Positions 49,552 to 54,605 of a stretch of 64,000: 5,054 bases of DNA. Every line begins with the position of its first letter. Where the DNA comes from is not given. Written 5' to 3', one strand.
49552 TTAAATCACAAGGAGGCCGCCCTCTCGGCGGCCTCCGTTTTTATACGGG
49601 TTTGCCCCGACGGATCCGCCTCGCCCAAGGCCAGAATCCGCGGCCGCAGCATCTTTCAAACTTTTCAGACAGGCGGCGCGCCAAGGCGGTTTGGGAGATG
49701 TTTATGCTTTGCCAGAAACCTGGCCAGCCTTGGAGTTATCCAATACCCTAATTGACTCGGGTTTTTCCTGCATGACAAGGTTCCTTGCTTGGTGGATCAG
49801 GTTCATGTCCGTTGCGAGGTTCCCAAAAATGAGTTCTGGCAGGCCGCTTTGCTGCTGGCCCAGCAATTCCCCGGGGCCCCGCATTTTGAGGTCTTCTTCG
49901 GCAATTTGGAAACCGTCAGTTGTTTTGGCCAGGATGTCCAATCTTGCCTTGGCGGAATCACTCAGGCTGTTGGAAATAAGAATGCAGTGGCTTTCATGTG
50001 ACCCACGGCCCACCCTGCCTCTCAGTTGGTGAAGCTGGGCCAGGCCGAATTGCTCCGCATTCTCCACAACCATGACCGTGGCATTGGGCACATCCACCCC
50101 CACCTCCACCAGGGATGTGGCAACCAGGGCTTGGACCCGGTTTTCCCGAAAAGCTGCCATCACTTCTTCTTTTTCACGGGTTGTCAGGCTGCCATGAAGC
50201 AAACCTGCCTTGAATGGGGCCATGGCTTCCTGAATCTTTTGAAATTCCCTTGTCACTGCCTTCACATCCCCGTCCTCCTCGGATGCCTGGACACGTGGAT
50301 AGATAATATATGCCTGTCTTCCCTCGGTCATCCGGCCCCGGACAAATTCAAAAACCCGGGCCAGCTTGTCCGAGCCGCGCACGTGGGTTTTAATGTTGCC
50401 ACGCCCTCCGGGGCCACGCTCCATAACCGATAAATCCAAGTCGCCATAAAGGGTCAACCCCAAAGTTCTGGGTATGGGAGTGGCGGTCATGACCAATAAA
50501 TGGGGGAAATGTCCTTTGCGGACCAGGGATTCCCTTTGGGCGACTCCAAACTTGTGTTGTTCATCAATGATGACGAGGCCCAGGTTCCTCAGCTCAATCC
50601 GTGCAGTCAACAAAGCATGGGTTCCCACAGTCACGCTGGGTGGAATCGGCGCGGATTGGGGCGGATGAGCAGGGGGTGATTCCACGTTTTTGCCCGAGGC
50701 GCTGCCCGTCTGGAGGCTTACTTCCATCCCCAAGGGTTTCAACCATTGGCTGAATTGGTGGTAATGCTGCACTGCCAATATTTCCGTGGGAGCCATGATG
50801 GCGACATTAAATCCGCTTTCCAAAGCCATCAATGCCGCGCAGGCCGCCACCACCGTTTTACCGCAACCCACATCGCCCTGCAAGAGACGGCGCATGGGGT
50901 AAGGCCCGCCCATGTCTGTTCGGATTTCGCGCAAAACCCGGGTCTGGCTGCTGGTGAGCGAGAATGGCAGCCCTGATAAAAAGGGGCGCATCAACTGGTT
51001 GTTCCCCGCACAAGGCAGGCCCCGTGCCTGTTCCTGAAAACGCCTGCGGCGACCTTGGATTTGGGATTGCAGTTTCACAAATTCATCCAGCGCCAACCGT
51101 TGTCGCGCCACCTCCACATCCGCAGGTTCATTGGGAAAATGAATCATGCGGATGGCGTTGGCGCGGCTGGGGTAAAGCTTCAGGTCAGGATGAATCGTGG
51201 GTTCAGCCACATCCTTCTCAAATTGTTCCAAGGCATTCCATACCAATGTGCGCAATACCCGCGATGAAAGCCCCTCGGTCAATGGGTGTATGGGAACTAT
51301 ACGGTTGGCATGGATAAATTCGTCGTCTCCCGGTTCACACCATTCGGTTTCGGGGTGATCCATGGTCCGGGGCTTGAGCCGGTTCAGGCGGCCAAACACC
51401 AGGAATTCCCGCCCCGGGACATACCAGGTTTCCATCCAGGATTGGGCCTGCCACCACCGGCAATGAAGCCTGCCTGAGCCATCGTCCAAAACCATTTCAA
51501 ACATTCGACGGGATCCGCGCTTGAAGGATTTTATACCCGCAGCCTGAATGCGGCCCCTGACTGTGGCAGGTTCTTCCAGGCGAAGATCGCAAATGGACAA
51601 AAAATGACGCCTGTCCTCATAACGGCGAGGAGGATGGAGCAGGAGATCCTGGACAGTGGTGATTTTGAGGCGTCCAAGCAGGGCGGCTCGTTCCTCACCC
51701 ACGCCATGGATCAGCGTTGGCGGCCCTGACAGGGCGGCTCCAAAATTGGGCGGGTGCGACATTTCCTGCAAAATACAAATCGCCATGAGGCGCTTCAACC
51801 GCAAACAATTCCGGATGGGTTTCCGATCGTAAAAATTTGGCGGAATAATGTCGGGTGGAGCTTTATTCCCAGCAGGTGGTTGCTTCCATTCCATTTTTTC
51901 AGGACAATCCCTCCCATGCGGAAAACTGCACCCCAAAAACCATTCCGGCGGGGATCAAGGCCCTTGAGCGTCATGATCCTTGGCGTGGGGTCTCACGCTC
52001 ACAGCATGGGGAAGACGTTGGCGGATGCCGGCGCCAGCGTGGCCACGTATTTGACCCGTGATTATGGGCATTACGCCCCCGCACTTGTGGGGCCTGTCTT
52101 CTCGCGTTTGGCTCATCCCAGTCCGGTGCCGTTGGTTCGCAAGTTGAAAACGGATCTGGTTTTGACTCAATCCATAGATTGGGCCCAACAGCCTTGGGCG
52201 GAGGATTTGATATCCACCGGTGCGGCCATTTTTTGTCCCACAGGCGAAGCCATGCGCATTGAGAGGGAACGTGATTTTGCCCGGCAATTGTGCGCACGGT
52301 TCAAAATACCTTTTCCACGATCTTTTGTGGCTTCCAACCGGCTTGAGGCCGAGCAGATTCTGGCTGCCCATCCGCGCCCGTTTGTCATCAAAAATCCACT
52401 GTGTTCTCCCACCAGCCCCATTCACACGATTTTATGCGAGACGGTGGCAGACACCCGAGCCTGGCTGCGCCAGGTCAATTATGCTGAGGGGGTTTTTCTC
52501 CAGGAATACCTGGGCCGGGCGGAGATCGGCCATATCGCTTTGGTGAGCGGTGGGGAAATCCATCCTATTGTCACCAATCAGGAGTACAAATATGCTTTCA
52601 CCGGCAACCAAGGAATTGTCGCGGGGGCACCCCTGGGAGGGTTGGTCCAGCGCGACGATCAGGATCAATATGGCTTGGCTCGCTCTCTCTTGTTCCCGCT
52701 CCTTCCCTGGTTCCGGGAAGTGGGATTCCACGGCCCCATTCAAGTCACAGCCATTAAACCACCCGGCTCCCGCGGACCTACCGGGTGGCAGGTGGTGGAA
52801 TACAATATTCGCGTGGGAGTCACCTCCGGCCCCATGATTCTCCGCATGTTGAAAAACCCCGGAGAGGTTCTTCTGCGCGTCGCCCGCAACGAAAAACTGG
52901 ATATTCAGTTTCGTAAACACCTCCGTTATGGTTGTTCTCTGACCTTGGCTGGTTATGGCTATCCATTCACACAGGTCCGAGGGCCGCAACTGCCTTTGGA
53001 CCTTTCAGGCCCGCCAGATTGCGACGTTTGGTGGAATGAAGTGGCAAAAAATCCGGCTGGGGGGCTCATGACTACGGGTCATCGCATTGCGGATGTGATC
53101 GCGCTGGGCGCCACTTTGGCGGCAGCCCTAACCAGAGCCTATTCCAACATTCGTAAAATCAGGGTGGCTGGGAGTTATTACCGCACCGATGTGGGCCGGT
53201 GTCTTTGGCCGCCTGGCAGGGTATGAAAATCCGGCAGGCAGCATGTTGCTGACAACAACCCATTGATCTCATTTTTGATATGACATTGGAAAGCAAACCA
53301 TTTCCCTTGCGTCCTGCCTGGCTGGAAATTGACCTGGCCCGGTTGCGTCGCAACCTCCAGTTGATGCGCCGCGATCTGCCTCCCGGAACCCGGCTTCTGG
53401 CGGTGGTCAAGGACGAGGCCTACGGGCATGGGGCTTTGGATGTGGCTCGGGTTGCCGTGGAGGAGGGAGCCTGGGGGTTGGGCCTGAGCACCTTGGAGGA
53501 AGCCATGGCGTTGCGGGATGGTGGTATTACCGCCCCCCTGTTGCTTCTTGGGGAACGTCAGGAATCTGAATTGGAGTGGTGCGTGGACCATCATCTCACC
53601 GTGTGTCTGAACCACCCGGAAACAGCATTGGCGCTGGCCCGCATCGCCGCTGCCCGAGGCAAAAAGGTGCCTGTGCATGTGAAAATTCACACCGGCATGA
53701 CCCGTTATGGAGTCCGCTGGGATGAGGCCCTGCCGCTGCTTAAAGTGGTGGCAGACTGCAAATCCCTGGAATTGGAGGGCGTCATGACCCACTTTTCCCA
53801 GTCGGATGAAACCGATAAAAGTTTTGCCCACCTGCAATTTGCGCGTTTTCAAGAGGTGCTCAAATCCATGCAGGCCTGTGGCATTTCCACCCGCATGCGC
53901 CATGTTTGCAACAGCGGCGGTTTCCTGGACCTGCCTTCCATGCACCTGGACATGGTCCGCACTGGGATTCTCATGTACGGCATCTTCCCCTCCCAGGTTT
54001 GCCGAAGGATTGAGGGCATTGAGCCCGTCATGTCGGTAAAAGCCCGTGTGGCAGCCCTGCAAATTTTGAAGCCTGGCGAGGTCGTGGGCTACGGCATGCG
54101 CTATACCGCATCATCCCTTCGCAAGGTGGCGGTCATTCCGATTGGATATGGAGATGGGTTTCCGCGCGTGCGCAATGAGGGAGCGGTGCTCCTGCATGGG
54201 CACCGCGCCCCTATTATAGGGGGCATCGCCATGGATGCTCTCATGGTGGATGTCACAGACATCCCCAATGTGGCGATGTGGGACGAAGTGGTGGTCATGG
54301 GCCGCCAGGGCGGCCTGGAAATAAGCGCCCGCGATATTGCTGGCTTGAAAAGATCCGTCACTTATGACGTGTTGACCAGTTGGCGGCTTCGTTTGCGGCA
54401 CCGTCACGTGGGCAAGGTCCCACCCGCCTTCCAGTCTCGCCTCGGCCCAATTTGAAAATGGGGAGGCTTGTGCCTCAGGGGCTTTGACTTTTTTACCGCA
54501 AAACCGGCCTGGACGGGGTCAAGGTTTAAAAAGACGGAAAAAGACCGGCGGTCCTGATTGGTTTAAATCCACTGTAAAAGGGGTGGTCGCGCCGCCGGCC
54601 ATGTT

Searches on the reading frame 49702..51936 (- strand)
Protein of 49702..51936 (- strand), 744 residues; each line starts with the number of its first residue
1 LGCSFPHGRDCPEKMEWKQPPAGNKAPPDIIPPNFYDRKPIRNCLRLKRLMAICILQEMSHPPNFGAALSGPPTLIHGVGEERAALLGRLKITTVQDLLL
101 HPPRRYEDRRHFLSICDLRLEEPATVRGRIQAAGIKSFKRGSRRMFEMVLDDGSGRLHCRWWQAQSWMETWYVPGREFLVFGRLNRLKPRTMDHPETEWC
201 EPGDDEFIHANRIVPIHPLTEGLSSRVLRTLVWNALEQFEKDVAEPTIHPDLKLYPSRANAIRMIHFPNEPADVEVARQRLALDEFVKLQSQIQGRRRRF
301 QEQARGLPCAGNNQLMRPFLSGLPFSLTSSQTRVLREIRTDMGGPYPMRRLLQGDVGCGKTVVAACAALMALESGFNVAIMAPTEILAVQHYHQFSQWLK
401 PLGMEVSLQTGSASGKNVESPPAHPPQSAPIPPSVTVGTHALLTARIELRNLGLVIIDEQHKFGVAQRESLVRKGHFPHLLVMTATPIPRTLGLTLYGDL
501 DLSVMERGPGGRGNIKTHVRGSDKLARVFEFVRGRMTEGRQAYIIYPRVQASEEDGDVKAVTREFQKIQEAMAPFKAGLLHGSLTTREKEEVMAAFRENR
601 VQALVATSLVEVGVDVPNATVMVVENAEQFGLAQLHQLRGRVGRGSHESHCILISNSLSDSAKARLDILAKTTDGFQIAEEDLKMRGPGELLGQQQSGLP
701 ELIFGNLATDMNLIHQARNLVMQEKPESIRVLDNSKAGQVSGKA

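Call 77: search_protein_families(library=pfam, proteins=[window:49702-51936:-], max_evalue=0.0001)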
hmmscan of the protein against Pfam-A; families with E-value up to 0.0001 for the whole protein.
window:49702-51936:- (744 aa): 5 families
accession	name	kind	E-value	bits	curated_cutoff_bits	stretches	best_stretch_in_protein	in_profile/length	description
PF17191.10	RecG_wedge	-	1.4e-22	80.4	23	1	76-236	5-159/162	RecG wedge domain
PF00270.35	DEAD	-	2.4e-19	70.1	26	1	351-490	18-162/167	DEAD/DEAH box helicase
PF00271.37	Helicase_C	-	4.2e-17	62.8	23.5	1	527-644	5-108/110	Helicase conserved C-terminal domain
PF19833.4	RecG_dom3_C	-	1.6e-10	41.3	26.8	1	672-721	1-51/87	ATP-dependent DNA helicase RecG, domain 3, C-terminal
PF04851.21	ResIII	-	1.9e-08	34.8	22.5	1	326-487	3-162/164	Type III restriction enzyme, res subunit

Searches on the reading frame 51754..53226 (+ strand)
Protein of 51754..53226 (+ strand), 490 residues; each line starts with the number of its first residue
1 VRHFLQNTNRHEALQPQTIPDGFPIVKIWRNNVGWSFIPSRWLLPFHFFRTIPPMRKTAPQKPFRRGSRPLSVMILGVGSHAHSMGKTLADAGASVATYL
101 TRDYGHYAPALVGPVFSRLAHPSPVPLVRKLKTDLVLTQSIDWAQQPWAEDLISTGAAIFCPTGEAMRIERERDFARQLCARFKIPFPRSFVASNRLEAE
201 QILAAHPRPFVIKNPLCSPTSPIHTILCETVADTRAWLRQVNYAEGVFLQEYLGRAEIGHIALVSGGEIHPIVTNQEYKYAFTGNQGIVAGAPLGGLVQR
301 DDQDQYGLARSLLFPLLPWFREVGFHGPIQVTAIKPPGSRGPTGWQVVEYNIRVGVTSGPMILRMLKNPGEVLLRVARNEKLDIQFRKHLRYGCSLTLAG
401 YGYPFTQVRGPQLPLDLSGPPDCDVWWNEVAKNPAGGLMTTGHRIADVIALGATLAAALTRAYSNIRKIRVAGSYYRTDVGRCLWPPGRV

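Call 77: search_protein_families(library=pfam, proteins=[window:51754-53226:+], max_evalue=0.0001)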
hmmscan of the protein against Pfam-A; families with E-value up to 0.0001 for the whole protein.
window:51754-53226:+ (490 aa): 2 families
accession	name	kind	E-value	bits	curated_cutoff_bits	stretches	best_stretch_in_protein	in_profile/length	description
PF02843.22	GARS_C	-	2.5e-11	44.2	34.8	1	396-482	4-91/92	Phosphoribosylglycinamide synthetase, C domain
PF01071.24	GARS_A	-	1.3e-05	25.5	27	1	173-291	3-127/194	Phosphoribosylglycinamide synthetase, ATP-grasp (A) domain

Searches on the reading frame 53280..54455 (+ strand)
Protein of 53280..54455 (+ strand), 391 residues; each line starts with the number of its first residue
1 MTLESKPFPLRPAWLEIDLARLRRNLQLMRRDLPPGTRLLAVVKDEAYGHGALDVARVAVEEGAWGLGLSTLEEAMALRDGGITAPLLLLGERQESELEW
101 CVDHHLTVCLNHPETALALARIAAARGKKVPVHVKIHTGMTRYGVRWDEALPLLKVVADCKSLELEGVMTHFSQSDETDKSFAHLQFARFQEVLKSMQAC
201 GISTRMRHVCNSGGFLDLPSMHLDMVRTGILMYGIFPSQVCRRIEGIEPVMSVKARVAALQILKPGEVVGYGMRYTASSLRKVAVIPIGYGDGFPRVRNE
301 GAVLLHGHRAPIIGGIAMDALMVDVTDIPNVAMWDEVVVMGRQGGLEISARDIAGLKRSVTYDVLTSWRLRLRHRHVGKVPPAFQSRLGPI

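Call 77: search_protein_families(library=pfam, proteins=[window:53280-54455:+], max_evalue=0.0001)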
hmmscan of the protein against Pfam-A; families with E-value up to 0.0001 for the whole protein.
window:53280-54455:+ (391 aa): 2 families
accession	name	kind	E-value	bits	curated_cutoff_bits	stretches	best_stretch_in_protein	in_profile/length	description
PF01168.26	Ala_racemase_N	-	2.1e-68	230.8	24.1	1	17-235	1-218/220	Alanine racemase, N-terminal domain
PF00842.27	Ala_racemase_C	-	1.3e-35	122.1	25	1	250-374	1-125/127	Alanine racemase, C-terminal domain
